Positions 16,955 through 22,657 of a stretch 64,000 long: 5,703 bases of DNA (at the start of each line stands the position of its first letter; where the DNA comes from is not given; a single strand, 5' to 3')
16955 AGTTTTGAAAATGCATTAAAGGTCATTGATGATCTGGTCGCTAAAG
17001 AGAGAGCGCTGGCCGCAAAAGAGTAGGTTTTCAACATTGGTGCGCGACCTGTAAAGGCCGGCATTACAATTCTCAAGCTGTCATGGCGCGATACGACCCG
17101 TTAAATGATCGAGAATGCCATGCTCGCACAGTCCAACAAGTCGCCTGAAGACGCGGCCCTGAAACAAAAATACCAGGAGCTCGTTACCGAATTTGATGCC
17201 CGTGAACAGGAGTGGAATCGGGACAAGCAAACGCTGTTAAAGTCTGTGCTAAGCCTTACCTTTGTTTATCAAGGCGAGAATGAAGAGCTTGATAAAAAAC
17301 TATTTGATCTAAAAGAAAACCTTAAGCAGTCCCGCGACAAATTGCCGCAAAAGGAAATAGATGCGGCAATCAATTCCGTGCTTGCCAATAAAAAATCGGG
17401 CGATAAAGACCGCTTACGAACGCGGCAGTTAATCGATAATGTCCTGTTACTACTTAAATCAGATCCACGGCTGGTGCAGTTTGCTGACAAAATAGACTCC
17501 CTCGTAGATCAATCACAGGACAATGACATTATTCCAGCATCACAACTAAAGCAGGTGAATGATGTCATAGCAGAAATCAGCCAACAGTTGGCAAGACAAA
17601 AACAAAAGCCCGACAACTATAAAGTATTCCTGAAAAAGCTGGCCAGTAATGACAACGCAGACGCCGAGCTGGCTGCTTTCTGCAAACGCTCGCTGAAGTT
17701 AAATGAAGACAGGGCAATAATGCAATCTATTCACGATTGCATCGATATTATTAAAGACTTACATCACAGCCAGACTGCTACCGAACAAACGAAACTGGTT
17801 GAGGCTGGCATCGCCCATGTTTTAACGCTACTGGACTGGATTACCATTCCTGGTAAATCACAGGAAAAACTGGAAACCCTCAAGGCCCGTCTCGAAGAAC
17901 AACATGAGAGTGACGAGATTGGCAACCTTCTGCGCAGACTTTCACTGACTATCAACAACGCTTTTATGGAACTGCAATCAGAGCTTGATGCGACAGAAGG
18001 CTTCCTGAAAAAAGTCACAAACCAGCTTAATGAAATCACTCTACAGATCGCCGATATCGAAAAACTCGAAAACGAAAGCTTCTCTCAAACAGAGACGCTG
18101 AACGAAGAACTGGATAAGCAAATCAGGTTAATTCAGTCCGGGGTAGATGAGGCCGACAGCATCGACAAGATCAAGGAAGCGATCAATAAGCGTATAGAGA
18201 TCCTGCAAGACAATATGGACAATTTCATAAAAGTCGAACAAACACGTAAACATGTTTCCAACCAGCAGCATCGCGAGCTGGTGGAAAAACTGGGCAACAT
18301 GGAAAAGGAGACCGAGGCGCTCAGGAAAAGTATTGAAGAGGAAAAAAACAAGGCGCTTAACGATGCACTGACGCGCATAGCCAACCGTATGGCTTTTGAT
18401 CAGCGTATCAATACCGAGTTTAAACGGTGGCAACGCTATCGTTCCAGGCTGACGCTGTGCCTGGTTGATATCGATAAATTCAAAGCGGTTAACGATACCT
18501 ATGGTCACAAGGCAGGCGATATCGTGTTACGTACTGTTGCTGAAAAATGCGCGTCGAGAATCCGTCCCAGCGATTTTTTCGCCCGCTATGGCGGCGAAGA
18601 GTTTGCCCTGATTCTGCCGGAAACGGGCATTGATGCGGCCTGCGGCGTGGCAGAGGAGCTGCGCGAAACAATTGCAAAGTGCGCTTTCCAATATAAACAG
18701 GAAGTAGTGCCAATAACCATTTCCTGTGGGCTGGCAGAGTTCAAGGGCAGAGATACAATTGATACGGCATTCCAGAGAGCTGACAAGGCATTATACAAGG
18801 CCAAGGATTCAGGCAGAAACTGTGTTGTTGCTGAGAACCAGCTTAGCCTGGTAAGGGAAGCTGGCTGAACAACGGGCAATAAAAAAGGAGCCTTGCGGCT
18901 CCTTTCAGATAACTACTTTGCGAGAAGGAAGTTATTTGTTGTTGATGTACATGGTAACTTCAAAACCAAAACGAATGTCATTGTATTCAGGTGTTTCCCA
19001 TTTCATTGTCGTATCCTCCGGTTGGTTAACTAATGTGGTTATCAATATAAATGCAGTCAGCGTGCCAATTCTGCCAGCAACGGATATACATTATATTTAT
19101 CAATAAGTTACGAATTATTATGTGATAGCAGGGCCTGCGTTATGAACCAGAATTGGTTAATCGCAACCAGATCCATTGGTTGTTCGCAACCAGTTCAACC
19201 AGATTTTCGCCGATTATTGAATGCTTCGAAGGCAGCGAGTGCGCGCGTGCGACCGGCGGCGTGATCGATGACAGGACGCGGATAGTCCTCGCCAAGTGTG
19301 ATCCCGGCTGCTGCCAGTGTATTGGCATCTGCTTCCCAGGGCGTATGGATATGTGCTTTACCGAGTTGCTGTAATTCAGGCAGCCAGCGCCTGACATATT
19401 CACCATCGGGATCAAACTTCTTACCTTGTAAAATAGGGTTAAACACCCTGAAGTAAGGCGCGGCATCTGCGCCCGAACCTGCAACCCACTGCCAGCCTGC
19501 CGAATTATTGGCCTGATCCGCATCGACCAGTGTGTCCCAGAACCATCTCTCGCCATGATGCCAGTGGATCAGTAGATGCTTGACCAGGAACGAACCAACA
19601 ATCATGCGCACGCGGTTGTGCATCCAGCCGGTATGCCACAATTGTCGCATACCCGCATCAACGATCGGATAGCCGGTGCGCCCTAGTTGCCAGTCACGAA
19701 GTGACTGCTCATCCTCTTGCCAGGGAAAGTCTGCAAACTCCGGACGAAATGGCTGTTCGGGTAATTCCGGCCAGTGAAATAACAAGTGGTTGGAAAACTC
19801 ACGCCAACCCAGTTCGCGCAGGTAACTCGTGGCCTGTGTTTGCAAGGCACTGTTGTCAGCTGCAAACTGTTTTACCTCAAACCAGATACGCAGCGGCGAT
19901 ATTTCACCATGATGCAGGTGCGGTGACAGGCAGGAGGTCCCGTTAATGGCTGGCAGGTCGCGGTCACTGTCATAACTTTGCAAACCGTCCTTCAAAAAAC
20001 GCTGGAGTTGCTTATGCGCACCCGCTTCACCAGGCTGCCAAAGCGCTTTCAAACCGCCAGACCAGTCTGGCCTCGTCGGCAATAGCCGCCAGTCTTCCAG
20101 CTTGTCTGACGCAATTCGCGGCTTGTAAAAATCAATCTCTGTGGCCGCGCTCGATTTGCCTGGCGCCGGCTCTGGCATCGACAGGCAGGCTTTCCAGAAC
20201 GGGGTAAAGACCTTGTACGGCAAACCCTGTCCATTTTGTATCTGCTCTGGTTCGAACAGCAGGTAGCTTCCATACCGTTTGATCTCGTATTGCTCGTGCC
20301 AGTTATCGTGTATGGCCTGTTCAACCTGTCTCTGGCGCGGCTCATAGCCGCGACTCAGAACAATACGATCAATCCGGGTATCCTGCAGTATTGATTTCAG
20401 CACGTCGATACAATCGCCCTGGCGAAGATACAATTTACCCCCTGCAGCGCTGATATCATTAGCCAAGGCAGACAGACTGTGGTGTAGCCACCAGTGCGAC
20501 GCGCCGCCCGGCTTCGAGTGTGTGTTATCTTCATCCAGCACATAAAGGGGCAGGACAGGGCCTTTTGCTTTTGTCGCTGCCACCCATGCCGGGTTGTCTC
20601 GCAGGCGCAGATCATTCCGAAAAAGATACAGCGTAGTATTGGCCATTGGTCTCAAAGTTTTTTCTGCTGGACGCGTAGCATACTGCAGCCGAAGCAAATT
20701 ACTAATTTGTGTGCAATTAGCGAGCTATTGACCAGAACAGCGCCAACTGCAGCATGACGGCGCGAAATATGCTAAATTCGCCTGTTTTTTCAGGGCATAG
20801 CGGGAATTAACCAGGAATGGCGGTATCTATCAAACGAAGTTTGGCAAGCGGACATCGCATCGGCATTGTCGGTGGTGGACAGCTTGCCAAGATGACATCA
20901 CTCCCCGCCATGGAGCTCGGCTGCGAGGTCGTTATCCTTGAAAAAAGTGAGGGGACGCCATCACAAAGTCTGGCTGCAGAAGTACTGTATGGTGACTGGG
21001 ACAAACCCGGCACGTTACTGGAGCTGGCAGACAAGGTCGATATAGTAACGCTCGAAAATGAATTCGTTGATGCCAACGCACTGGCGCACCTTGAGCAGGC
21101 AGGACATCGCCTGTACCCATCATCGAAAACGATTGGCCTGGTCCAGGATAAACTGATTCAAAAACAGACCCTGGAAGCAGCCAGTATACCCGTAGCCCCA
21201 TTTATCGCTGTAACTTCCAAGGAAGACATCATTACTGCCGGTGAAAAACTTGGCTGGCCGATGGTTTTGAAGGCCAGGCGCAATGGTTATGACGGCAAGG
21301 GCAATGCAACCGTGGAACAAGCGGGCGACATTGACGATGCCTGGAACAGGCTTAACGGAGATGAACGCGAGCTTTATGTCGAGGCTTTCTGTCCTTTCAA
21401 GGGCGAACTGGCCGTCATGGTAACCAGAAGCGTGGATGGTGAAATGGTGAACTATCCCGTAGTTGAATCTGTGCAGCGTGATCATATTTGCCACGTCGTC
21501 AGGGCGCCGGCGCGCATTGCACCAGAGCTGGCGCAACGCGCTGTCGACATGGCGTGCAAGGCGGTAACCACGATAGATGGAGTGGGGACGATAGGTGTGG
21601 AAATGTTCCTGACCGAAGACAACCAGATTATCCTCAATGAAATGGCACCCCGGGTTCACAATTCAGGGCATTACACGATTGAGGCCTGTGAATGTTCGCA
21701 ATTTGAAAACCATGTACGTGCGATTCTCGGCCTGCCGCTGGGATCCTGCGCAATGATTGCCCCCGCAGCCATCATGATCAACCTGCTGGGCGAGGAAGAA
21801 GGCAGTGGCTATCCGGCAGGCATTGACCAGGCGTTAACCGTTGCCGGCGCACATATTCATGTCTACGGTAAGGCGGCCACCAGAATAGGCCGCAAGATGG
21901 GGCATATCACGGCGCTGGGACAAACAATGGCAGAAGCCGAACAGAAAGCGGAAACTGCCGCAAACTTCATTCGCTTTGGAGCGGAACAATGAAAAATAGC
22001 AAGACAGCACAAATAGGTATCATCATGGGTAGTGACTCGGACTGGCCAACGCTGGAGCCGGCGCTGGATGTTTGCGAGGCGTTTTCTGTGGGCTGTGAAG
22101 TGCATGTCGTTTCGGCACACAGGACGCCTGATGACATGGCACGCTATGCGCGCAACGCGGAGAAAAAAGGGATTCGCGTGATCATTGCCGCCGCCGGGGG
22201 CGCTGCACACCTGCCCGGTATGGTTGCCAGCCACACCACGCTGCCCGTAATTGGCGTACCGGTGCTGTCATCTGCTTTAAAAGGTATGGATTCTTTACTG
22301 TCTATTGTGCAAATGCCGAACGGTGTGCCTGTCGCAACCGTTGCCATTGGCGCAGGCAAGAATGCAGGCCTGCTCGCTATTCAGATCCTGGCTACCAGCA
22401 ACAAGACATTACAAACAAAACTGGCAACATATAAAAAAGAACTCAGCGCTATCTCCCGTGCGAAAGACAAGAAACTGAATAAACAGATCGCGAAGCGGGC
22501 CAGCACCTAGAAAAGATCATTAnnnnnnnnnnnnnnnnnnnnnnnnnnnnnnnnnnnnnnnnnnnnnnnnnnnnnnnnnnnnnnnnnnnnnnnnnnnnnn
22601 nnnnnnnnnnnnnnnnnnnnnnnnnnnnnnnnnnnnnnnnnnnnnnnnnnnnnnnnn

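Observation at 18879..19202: Orphan PqqA-like 24-aa peptide gene with its own sigma-54 promoter, dyad-repeat array and terminator, directly downstream of photolyase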

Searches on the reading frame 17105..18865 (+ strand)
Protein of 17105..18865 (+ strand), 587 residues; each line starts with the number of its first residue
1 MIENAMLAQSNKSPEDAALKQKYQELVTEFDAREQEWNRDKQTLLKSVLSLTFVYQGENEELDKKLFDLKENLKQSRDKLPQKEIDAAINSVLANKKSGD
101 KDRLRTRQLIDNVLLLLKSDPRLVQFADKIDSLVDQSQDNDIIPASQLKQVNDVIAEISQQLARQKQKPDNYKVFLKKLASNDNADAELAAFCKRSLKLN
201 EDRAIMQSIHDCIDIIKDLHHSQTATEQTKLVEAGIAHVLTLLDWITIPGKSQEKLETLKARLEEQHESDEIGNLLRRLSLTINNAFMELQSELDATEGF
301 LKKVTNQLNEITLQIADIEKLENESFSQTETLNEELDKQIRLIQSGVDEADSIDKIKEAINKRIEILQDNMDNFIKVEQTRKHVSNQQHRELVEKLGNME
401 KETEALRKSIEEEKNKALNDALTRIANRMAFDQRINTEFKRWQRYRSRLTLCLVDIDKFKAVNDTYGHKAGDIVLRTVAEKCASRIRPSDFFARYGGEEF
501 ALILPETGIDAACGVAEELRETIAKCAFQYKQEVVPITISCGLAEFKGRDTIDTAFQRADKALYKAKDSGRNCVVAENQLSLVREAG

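Call 11: search_protein_families(library=pfam, proteins=[window:17105-18865:+], max_evalue=0.001)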
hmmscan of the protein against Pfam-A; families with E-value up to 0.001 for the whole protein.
window:17105-18865:+ (587 aa): 2 families
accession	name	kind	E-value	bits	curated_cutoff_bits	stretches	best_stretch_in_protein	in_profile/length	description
PF00990.26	GGDEF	-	1.2e-43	149.2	23.8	1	418-572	2-160/161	Diguanylate cyclase, GGDEF domain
PF20975.2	DGCcoil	-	1.8e-10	40.9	26.7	1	17-396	10-356/359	DGC-associated coil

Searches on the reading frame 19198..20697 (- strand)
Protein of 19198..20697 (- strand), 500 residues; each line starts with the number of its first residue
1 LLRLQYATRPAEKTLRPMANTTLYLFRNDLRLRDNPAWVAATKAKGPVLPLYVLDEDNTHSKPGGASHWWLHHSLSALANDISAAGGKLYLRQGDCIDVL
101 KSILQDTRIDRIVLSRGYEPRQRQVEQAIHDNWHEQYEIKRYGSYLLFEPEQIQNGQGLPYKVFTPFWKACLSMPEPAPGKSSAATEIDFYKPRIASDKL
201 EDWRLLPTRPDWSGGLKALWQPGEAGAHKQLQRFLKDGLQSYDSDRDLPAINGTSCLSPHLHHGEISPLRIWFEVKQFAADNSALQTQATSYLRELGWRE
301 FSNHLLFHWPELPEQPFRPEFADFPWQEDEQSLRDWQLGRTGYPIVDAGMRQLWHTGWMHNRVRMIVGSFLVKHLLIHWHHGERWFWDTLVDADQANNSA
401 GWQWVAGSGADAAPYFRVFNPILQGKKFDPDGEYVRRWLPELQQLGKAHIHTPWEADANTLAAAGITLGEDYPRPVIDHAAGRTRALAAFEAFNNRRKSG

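Call 11: search_protein_families(library=pfam, proteins=[window:19198-20697:-], max_evalue=0.001)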
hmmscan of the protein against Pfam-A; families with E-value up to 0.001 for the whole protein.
window:19198-20697:- (500 aa): 2 families
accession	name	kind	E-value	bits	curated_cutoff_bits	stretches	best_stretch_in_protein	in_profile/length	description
PF03441.19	FAD_binding_7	-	8.4e-91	303.3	27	1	293-491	2-202/203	FAD binding domain of DNA photolyase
PF00875.24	DNA_photolyase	-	3.1e-42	144.8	26.6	1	22-174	1-155/164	DNA photolyase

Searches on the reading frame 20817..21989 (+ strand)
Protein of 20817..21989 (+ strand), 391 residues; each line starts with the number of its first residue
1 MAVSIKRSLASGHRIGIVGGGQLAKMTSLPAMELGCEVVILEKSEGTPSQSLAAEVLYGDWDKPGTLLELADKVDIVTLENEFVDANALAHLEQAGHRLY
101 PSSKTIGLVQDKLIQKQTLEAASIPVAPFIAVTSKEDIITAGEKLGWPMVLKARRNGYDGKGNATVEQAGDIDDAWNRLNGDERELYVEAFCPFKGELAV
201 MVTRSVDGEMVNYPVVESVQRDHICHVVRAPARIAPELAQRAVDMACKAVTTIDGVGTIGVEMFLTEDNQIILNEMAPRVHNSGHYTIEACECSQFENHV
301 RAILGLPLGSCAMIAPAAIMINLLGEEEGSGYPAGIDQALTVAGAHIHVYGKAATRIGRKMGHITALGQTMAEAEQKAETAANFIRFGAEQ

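Call 11: search_protein_families(library=pfam, proteins=[window:20817-21989:+], max_evalue=0.001)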
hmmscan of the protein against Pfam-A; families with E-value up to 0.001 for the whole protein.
window:20817-21989:+ (391 aa): 7 families
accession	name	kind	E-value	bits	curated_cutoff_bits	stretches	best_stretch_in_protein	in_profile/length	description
PF02222.28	ATP-grasp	-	7.7e-63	211.8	27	1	118-296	2-179/179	ATP-grasp domain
PF22660.2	RS_preATP-grasp-like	-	1.4e-20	73.9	27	1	14-110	3-98/98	Ribonucleotide synthetase preATP-grasp domain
PF17769.7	PurK_C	-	1e-19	70.4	22.6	1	318-377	1-56/56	Phosphoribosylaminoimidazole carboxylase C-terminal domain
PF02786.22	CPSase_L_D2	-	8.8e-09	35.6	19.8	1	111-285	1-185/211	Carbamoyl-phosphate synthase L chain, ATP binding domain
PF07478.18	Dala_Dala_lig_C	-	2.7e-08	34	24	1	120-277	3-173/204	D-ala D-ala ligase C-terminus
PF21244.3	PurT_C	-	3.1e-06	27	26.7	1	334-383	18-66/68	PurT, C-terminal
PF14397.11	ATPgrasp_ST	-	0.00075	19.2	31.4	0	240-275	216-251/278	Sugar-transfer associated ATP-grasp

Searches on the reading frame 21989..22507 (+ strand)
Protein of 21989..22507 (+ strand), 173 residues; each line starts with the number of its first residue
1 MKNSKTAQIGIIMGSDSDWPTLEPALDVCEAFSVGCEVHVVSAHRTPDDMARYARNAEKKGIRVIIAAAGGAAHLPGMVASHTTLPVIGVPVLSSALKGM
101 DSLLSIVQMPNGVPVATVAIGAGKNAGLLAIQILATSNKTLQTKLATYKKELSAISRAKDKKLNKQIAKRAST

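Call 11: search_protein_families(library=pfam, proteins=[window:21989-22507:+], max_evalue=0.001)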
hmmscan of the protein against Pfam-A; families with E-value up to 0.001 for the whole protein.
window:21989-22507:+ (173 aa): 1 family
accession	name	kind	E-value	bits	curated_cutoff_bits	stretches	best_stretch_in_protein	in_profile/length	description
PF00731.26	AIRC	-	1.6e-66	222.8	30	1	8-152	1-145/148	AIR carboxylase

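Call 13: find_encoding_contigs(protein=window:21989-22507:+, flank=10000, max_places=6)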
Protein window:21989-22507:+ (173 aa): no gene with exactly this product is on record in the collection.
